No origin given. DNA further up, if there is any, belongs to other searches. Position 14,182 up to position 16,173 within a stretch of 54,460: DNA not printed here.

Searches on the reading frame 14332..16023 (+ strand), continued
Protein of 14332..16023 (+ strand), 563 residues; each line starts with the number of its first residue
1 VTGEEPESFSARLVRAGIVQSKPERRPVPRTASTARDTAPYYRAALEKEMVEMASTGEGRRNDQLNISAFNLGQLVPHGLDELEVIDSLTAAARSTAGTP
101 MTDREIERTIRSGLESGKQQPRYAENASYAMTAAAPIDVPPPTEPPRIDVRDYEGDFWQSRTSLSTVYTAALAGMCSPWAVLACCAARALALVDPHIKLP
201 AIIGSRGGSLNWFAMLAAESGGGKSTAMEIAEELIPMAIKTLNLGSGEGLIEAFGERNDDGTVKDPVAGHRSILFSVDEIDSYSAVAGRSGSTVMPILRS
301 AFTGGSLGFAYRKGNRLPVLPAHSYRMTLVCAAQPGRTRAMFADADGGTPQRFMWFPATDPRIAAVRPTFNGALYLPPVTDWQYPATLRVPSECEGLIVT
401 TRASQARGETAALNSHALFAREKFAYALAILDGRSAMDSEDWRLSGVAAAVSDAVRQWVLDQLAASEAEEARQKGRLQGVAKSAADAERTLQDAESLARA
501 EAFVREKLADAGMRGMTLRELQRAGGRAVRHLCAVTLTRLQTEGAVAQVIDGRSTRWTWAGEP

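Call 43: get_annotated_region(hit=H24, flank=1500)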
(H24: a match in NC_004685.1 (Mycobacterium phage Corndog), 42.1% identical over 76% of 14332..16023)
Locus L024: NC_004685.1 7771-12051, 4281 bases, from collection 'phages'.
description: Mycobacterium phage Corndog, complete genome.
organism: Mycobacterium phage Corndog (NCBI taxid 2907833)
taxonomy: Viruses; Duplodnaviria; Heunggongvirae; Uroviricota; Caudoviricetes; Corndogvirus; Corndogvirus corndog
host: Mycobacterium; source: -; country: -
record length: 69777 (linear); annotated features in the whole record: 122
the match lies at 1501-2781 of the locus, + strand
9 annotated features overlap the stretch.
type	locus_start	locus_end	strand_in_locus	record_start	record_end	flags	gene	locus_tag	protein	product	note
CDS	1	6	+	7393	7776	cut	-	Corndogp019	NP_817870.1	gp19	-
CDS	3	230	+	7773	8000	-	-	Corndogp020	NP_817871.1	gp20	-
CDS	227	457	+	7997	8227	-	-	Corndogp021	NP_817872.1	gp21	-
CDS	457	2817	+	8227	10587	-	-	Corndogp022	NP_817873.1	DNA polymerase/primase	-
CDS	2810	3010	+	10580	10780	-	-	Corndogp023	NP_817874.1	gp23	-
CDS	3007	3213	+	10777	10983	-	-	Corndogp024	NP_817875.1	gp24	-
CDS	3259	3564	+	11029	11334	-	-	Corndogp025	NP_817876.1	mobile element MPME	-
CDS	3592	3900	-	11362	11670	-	-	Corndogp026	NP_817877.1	transcriptional regulator WhiB-like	-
CDS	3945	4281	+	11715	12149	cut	-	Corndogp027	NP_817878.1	gp27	-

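Call 44: get_annotated_region(hit=H46, flank=1500)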
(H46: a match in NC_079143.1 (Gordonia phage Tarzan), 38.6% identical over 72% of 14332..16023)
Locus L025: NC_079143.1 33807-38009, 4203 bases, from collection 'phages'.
description: Gordonia phage Tarzan, complete genome.
organism: Gordonia phage Tarzan (NCBI taxid 3038367)
taxonomy: Viruses; Duplodnaviria; Heunggongvirae; Uroviricota; Caudoviricetes
host: Gordonia terrae 3612; source: soil; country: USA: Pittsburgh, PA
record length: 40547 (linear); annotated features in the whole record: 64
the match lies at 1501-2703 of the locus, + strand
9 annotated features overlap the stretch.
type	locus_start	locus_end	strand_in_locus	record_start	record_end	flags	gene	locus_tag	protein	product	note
CDS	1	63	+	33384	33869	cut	51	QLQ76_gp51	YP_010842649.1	hypothetical protein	-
CDS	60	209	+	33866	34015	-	52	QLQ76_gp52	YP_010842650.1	hypothetical protein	-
CDS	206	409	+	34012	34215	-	53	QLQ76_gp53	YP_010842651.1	hypothetical protein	-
CDS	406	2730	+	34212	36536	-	54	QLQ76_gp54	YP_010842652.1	DNA primase/polymerase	-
CDS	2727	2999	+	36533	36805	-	55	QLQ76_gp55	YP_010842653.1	hypothetical protein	-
CDS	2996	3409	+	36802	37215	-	56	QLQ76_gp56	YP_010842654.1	hypothetical protein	-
CDS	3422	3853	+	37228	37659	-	57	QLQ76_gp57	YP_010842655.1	holliday junction resolvase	-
CDS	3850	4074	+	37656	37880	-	58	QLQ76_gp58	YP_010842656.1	hypothetical protein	-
CDS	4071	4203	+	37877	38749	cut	59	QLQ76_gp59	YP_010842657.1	helix-turn-helix DNA binding domain protein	-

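Call 45: get_annotated_region(hit=H55, flank=1500)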
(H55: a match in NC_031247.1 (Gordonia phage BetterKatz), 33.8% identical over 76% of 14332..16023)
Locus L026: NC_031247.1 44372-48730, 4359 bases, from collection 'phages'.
description: Gordonia phage BetterKatz, complete genome.
organism: Gordonia phage BetterKatz (NCBI taxid 1821551)
taxonomy: Viruses; Duplodnaviria; Heunggongvirae; Uroviricota; Caudoviricetes; Betterkatzvirus; Betterkatzvirus betterkatz
host: Gordonia terrae 3612; source: soil; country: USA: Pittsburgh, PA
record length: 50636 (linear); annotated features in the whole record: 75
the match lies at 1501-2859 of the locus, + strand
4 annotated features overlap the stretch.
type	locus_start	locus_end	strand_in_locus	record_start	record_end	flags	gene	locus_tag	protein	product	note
CDS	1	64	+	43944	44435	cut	69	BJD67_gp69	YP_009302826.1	hypothetical protein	-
CDS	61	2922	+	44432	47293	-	70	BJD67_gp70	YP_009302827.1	DNA polymerase/primase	DNA primase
CDS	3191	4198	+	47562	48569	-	71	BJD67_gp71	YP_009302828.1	endonuclease VII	-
CDS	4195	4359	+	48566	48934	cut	72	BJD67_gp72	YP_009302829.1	hypothetical protein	-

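Call 47: predict_structure(alignment_id=A3)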
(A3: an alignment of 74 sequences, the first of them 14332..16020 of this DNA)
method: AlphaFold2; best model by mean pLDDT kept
length: 563 residues; sequences in the alignment: 74
mean_pLDDT: 88.6   pTM: 0.69
mean pLDDT of the five models: 88.6, 87.0, 86.1, 84.5, 84.4
residues with pLDDT >= 90: 430; 70-90: 71; 50-70: 26; < 50: 36
segments of 3 or more residues with pLDDT < 50: 1-4, 21-36, 125-138
pLDDT, mean of each block of 10 residues (from residue 1): 55 68 39 48 89 88 95 92 95 84 95 95 52 44 76 96 97 97 98 96 93 96 93 97 93 88 86 96 92 95 92 75 96 95 93 96 93 93 95 96 91 85 98 97 98 96 94 95 96 96 96 96 95 97 95 93 57
secondary structure, 60 per line:
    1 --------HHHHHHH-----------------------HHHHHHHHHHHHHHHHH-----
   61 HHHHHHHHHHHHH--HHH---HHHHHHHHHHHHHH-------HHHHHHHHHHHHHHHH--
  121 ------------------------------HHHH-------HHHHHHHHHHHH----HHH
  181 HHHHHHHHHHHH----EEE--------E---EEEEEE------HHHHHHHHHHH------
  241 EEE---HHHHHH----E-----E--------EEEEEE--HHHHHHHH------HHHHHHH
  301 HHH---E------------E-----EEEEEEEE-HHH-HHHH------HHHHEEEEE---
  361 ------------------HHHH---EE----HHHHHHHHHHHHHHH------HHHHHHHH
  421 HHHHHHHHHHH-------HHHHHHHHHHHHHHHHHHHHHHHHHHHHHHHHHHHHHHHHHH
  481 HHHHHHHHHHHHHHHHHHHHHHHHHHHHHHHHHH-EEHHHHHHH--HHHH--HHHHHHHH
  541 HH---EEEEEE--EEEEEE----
elements in order: H9-15 H39-55 H61-73 H82-95 H103-118 H151-154 H162-173 H178-192 E197-199 E212-217 H224-234 E241-243 H247-252 E272-277 H280-287 H294-303 E326-333 H339-342 H349-352 E353-357 H379-382 H392-406 H413-431 H439-514 H518-524 H527-530 H533-542 E546-551 E554-559

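Call 50: fold_search(model_id=the predicted structure, library=pdb)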
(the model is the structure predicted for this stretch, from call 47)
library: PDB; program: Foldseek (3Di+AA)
matches with E <= 10: 642; with E <= 0.001: 138
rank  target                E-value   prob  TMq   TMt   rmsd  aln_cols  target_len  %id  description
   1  9e2x_5                4.1e-06  1.00  0.30  0.27  21.0       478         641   15  Cryo-EM structure of yeast CMG helicase stalled at G4-containing DNA template, state 2 (released 2025-03-19)
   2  9bcx_5                4.6e-06  1.00  0.31  0.28  24.3       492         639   14  Cryo-EM structure of the S. cerevisiae ORC-Cdc6-Mcm2-7-DNA complex with a fully closed Mcm2-Mcm5 DNA entry gate (released 2025-01-01)
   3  8p63_5                5.8e-06  1.00  0.31  0.26  21.3       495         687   13  S. cerevisiae consensus-sCMGE on ssDNA after DNA replication initiation (released 2024-05-29)
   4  8p62_5                7.1e-06  1.00  0.30  0.26  21.5       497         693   12  S. cerevisiae ssDNA-sCMGE after DNA replication initiation (released 2024-05-29)
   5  7pt7_5                9.5e-06  1.00  0.32  0.29  11.1       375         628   16  Structure of MCM2-7 DH complexed with Cdc7-Dbf4 in the presence of ADP:BeF3, state I (released 2022-06-08)
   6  8p5e_5                1.2e-05  1.00  0.30  0.26  21.9       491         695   13  S. cerevisiae nexus-sCMGE after DNA replication initiation (released 2024-05-29)
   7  8kg6_5                1.2e-05  1.00  0.29  0.25  22.0       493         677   15  Yeast replisome in state I (released 2023-12-06)
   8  3jc5_3                1.4e-05  1.00  0.32  0.31  10.4       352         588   14  Structure of the eukaryotic replicative CMG helicase and pumpjack motion (released 2016-02-10)
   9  7pmk_5                1.4e-05  1.00  0.29  0.25  22.7       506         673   14  S. cerevisiae replisome-SCF(Dia2) complex bound to double-stranded DNA (conformation I) (released 2021-11-10)
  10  9e2w_5                1.5e-05  1.00  0.30  0.29  11.4       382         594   15  Cryo-EM structure of yeast CMG helicase stalled at G4-containing DNA template, state 1 (released 2025-03-26)
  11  5u8t_4                1.5e-05  1.00  0.29  0.25  19.1       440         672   13  Structure of Eukaryotic CMG Helicase at a Replication Fork and Implications (released 2017-02-08)
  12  8q67_B                1.8e-05  1.00  0.32  0.31  10.0       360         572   16  Crystal structure of a homohexameric MCM from M. acidophilum (released 2025-03-12)
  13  8ouw_6                2.0e-05  1.00  0.31  0.26  19.1       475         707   12  Cryo-EM structure of CMG helicase bound to TIM-1/TIPN-1 and homodimeric DNSN-1 on fork DNA (Caenorhabditis elegans) (released 2023-08-16)
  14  8q67_D                2.7e-05  1.00  0.30  0.30  10.9       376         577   15  Crystal structure of a homohexameric MCM from M. acidophilum (released 2025-03-12)
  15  3jc7_5                2.7e-05  1.00  0.30  0.26   9.0       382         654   15  Structure of the eukaryotic replicative CMG helicase and pumpjack motion (released 2016-02-10)
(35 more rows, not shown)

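Call 56: find_related_loci(query=window:14332-16023:+, collection=viral_contigs, flank=10000)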
Query window:14332-16023:+ (563 aa) in viral_contigs; peptide patterns used: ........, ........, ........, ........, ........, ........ (x = any residue, [..] = any of these).
56 stretches matched a pattern; 20 encode a relative of the query (tblastn E <= 1e-3); 15 distinct loci.
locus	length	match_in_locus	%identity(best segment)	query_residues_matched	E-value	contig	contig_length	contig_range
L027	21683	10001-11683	90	1-560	0e+0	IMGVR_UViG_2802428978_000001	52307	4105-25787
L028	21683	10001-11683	90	1-560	0e+0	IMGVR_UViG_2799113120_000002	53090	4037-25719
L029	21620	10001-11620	90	22-560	0e+0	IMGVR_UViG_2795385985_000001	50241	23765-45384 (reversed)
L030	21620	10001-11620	88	22-560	0e+0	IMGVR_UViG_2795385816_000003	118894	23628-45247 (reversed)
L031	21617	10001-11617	87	22-562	0e+0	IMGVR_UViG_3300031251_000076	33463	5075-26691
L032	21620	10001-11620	88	22-560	0e+0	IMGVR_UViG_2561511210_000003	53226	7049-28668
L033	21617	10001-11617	86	22-560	0e+0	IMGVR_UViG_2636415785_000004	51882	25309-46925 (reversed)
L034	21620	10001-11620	85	22-560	0e+0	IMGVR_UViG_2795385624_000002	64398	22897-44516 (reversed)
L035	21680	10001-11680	89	1-560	0e+0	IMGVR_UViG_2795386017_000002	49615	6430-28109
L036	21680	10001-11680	89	1-560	0e+0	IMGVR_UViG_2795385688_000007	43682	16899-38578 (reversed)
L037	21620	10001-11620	88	22-560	0e+0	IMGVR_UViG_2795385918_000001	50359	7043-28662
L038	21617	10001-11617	87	22-560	0e+0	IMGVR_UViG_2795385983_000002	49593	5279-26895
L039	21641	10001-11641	76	13-560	0e+0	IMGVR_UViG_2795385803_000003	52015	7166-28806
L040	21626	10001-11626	97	22-563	0e+0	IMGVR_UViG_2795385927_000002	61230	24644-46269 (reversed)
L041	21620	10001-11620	90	22-560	0e+0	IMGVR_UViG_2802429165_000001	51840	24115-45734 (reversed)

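Call 78: find_encoding_contigs(protein=P0047, flank=1500, max_places=1)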
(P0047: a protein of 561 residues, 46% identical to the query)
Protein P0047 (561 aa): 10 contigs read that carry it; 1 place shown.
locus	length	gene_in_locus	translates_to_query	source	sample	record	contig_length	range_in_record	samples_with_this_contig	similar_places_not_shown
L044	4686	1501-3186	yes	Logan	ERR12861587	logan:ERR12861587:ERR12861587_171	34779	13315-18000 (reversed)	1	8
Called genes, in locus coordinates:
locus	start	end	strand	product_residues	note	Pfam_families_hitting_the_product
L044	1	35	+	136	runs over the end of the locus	-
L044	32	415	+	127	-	PF26802:DUF8270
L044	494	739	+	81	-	PF26761:Acb5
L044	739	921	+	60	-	-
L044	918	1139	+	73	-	PF00462:Glutaredoxin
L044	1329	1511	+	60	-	-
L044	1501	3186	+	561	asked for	-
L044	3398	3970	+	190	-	PF05866:RusA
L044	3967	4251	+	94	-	-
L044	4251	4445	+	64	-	-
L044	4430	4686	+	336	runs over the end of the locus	-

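Call 79: find_encoding_contigs(protein=P0056, flank=1500, max_places=1)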
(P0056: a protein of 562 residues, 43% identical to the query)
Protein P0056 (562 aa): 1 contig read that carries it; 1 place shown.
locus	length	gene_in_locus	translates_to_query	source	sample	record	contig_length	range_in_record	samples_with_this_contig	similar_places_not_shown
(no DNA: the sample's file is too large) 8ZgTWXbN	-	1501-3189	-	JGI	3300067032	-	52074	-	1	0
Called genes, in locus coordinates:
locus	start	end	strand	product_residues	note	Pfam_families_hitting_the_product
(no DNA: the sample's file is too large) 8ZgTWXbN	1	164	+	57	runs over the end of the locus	-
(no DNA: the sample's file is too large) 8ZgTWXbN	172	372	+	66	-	-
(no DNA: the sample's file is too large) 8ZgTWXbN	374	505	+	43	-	-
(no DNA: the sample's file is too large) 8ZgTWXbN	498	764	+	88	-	-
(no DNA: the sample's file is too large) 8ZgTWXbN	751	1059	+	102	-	PF26802:DUF8270 (weak)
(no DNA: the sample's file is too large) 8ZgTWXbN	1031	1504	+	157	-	-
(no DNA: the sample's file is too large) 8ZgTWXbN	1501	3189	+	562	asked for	PF13148:DUF3987 (faint)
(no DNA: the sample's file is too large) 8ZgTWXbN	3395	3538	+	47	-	-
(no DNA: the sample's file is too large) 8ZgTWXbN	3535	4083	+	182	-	PF02945:Endonuclease_7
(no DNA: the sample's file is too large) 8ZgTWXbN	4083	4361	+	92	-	-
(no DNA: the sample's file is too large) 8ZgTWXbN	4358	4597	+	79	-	-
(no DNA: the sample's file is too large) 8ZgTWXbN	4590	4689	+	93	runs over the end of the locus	-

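Call 80: find_encoding_contigs(protein=P0059, flank=1500, max_places=1)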
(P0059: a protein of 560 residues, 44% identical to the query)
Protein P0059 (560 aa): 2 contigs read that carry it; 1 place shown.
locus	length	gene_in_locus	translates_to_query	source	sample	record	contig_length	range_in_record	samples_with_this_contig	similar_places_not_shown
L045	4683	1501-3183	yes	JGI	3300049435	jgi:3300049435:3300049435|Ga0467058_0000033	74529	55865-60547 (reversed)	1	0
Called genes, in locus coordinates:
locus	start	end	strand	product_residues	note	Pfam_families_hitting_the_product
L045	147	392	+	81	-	-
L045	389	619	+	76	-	-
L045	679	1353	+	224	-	PF09250:Prim-Pol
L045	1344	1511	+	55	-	-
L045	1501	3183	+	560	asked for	-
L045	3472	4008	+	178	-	PF05866:RusA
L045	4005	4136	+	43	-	-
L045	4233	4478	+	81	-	-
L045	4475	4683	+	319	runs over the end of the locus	-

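Call 81: find_encoding_contigs(protein=P0078, flank=1500, max_places=1)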
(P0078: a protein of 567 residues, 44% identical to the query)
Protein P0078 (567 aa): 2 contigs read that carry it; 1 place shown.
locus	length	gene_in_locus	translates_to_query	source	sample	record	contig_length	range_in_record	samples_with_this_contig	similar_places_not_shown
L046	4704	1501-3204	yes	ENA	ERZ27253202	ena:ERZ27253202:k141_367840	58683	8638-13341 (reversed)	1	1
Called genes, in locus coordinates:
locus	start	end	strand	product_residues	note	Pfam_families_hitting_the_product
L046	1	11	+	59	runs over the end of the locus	-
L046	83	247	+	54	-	-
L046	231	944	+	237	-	PF09250:Prim-Pol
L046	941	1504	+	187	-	-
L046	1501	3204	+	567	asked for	PF13148:DUF3987 (faint)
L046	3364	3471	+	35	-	-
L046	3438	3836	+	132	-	-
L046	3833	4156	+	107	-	-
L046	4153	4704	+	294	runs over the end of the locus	-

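Call 82: find_encoding_contigs(protein=P0101, flank=1500, max_places=1)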
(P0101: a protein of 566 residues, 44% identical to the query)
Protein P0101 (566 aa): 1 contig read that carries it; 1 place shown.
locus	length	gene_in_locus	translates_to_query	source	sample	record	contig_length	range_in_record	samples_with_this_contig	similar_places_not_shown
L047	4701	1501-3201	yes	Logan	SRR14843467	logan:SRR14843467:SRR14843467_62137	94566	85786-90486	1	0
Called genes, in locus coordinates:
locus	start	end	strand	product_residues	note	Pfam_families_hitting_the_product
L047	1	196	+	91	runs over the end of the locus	-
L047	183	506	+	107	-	-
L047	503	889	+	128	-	-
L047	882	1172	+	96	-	-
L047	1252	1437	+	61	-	-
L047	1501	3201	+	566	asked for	PF13148:DUF3987 (weak)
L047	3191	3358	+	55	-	-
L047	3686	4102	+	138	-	PF02945:Endonuclease_7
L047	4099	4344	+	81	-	-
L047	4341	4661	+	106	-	-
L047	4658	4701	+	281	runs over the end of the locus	-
